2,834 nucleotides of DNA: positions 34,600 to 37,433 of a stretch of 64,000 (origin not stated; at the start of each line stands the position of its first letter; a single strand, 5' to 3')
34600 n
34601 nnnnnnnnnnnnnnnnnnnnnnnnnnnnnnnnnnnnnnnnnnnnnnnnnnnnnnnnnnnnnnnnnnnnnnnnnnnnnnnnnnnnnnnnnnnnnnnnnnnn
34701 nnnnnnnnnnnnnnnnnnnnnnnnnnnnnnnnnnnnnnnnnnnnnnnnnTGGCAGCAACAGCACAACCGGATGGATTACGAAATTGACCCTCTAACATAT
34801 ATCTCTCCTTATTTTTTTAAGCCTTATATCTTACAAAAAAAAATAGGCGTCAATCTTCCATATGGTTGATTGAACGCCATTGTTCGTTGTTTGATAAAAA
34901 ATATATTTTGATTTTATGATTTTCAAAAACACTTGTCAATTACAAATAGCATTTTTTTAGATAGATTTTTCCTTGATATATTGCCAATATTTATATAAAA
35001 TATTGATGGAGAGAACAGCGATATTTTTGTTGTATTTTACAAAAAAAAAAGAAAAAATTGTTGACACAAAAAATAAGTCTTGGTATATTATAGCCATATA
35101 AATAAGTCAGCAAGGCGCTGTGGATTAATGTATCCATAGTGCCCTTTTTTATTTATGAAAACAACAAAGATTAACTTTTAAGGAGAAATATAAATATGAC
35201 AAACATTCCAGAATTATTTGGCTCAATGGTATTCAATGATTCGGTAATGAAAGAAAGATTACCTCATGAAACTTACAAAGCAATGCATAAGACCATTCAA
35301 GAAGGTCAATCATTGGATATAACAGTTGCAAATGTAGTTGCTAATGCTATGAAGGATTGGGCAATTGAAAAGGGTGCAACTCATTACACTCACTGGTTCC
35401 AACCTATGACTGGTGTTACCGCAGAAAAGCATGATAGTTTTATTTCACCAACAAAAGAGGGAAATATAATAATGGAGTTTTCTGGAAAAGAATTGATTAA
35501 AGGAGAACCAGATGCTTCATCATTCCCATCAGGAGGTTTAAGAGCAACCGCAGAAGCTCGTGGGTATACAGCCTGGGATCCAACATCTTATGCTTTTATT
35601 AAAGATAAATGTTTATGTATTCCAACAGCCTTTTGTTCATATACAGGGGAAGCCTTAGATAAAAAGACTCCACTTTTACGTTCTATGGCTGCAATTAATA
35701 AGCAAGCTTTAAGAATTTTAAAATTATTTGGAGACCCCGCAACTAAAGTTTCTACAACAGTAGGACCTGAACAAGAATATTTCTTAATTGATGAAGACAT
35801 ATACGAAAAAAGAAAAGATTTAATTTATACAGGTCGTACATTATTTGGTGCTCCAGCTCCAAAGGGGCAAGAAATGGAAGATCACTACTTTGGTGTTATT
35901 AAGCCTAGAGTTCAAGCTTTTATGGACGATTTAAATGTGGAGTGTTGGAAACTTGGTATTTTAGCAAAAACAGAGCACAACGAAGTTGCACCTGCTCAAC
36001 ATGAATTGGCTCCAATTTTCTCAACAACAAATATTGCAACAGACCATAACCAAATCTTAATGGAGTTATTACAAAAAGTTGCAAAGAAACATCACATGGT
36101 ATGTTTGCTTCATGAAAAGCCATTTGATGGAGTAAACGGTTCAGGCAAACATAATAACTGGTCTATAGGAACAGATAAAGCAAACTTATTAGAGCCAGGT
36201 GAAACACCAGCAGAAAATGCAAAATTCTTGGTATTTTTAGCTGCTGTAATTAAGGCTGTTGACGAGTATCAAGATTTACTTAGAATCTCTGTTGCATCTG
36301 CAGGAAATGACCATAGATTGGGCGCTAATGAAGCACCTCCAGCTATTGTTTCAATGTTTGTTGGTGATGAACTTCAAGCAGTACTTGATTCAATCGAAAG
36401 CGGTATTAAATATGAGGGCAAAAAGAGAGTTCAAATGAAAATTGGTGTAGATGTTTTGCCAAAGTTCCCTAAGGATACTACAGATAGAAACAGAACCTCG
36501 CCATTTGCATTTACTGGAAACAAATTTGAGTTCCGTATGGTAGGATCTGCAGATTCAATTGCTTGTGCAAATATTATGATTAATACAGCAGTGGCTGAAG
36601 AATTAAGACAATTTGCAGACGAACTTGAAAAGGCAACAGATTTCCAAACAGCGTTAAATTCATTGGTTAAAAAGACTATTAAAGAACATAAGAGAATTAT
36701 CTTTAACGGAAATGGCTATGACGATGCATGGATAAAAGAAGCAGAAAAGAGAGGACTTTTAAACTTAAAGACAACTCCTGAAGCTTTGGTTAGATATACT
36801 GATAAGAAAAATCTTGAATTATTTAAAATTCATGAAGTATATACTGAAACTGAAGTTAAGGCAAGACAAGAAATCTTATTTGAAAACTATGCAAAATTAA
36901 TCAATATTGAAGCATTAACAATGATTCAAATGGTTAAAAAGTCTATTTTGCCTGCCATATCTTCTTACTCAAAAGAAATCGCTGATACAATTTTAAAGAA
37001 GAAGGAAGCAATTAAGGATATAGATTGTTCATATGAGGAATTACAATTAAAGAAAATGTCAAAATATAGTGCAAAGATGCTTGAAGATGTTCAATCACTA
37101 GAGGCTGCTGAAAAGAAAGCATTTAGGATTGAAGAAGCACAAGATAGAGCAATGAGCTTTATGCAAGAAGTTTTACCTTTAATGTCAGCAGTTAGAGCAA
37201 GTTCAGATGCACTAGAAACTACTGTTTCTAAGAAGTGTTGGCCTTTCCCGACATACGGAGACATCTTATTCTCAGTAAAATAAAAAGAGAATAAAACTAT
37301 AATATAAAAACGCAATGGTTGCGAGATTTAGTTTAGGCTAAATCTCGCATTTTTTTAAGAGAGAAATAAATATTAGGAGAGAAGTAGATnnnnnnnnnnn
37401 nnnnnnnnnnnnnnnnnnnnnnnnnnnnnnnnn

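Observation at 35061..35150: Type III GS leader carries the same architecture (terminator plus overlapping AAGGC-loop mini-hairpin)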

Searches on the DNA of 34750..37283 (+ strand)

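Call 6: search_rna_families(source=window, start=34750, end=35250, threshold=evalue, max_evalue=10, show_alignments=3)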
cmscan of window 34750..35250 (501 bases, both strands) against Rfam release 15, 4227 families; matches with E-value up to 10: 6.
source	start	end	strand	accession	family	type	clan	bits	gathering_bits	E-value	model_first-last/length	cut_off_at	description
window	35121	35201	+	RF01190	snR50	Gene; snRNA; snoRNA; CD-box;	-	16.9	45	7.3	1-89/89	no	Small nucleolar RNA snR50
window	34916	35023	-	RF04318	idnO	Cis-reg;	-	16.6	100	5.4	1-206/206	no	idnO ncRNA motif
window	35069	35156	+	RF00558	L20_leader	Cis-reg; leader;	-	15.1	58.7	3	1-127/127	no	Ribosomal protein L20 leader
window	34848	34947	+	RF01659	ceN86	Gene; snRNA; snoRNA; CD-box;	-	15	40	4.7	1-124/124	no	Caenorhabditis snoRNA ceN86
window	35013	35064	+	RF03640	mir-3747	Gene; miRNA;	-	13.9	63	9.7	1-67/67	no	mir-3747 microRNA precursor family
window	35006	35145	+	RF01087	PK-repZ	Cis-reg;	-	11.7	44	5.5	1-150/150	no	Pseudoknot of the regulatory region of the repZ gene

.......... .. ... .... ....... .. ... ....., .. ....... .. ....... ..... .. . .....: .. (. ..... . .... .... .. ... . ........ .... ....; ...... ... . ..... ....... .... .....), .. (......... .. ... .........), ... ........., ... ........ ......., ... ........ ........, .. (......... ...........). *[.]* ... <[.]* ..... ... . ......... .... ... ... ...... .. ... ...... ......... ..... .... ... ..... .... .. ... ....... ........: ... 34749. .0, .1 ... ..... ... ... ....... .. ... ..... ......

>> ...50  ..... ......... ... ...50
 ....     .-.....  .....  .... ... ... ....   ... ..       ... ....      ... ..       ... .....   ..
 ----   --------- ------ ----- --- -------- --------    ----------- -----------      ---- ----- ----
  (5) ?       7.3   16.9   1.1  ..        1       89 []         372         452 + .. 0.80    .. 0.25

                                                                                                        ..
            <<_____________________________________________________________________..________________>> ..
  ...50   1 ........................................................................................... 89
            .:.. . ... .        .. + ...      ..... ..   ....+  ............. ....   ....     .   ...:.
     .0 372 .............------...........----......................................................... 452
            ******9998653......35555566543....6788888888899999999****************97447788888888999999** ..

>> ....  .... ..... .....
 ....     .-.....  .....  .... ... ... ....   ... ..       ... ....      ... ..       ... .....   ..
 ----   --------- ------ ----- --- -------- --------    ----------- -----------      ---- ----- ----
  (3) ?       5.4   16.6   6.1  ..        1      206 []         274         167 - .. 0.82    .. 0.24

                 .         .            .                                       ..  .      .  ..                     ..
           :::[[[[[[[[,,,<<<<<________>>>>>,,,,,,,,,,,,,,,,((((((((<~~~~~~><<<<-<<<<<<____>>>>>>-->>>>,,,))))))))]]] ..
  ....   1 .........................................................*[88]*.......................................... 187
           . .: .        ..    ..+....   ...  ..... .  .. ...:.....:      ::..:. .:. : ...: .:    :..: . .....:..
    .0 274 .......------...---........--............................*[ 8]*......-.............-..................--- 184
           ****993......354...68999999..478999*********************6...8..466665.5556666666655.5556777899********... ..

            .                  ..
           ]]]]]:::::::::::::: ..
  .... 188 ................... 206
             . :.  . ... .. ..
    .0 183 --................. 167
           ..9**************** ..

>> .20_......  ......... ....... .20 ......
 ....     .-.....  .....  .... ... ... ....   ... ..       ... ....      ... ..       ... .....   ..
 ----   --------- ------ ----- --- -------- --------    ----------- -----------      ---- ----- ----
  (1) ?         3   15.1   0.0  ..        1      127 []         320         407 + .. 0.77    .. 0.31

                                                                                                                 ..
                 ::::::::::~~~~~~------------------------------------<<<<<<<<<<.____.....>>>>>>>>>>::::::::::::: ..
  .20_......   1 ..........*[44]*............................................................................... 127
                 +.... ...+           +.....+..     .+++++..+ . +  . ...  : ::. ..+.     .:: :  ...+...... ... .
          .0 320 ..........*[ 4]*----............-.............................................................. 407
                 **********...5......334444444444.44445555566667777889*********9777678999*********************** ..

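Call 51: search_rna_families(source=L058, start=9650, end=10050, threshold=evalue, max_evalue=10)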
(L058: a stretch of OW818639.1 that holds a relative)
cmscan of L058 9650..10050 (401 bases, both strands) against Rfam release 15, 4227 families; matches with E-value up to 10: 7.
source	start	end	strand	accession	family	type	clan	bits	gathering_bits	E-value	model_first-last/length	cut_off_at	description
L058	9863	9978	+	RF02865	ncS01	Gene; sRNA;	-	22.9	58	0.065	1-110/110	no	Burkholderia sRNA 1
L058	9716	9805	-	RF00242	ctRNA_pT181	Gene; antisense;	-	21.3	56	2.1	1-94/94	no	ctRNA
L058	9727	9780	-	RF04136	MIR1862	Gene; miRNA;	-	17.3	84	1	1-90/90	no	MIR1862 microRNA precursor family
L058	9931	9985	+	RF02067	STnc310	Gene; sRNA;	-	15.7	40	2.3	1-61/61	no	Salmonella enterica sRNA STnc310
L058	9945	10050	-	RF02901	AaHKsRNA41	Gene; sRNA;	-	15.5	97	0.29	71-187/187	5'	Aggregatibacter sRNA 41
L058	9705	9791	+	RF02066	STnc320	Gene; sRNA;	-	13.1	50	9.7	1-55/55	no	Salmonella enterica sRNA STnc320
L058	9817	9924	+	RF02001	group-II-D1D4-3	Intron;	CL00102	12.1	32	4.4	1-170/170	no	Group II catalytic intron D1-D4-3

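Call 52: search_rna_families(sources=[L001, L004, L021, L024, L053, L080], threshold=gathering)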
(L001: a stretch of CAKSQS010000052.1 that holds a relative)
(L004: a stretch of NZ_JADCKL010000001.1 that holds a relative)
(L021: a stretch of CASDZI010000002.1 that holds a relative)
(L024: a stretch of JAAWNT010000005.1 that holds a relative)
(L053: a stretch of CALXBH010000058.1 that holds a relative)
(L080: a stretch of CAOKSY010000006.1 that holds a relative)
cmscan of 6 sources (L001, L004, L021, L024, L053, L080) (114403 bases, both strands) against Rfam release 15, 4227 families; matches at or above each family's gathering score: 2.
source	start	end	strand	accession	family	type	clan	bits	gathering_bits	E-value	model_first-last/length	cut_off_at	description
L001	17146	17317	+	RF00168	Lysine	Cis-reg; riboswitch;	-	100.1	30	3.6e-25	1-182/182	no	Lysine riboswitch aptamer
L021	5835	5908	+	RF00005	tRNA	Gene; tRNA;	CL00001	62.5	29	6.3e-11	1-71/71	no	tRNA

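Call 53: build_rna_model(alignment_id=A2, structure=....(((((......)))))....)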
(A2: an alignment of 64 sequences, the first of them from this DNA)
Model R1 built from alignment A2 (64 sequences, 24 columns); structure: as given.
model positions 24; base pairs 5; branch points 0; effective number of sequences 64; information 0.897 bits per position. Calibrated on 0.2 Mb of random sequence (short: E-values are rough).
structure used (alignment columns):
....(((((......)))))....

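Call 54: search_with_rna_model(model_id=R1, source=window, filters=off, max_evalue=10, show_alignments=4)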
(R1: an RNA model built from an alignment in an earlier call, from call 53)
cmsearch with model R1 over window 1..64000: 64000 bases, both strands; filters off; matches with E-value up to 10: 35.
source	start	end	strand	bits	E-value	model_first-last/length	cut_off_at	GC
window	34867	34890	-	19.1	0.02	1-24/24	no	0.42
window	35103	35125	+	17.3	0.06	1-24/24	no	0.52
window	9985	10008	-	14.6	0.3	1-24/24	no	0.21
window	6322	6346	+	13.6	0.56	1-24/24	no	0.24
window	53248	53271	-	11.7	1.7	1-24/24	no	0.33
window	33407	33436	+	11.4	2.1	1-24/24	no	0.5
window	46523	46545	-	11.3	2.2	1-24/24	no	0.52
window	810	833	+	11.2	2.2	1-24/24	no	0.33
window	44424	44451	+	10.4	3.8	1-24/24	no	0.29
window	40709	40742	-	10.3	3.9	1-24/24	no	0.38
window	51047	51081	-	10.2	4.2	1-24/24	no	0.2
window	30528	30553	+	10.2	4.3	1-24/24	no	0.27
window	58904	58934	+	9.8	5.2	1-24/24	no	0.23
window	5114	5135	+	9.8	5.2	1-24/24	no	0.32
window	39367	39392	+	9.8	5.4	1-24/24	no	0.46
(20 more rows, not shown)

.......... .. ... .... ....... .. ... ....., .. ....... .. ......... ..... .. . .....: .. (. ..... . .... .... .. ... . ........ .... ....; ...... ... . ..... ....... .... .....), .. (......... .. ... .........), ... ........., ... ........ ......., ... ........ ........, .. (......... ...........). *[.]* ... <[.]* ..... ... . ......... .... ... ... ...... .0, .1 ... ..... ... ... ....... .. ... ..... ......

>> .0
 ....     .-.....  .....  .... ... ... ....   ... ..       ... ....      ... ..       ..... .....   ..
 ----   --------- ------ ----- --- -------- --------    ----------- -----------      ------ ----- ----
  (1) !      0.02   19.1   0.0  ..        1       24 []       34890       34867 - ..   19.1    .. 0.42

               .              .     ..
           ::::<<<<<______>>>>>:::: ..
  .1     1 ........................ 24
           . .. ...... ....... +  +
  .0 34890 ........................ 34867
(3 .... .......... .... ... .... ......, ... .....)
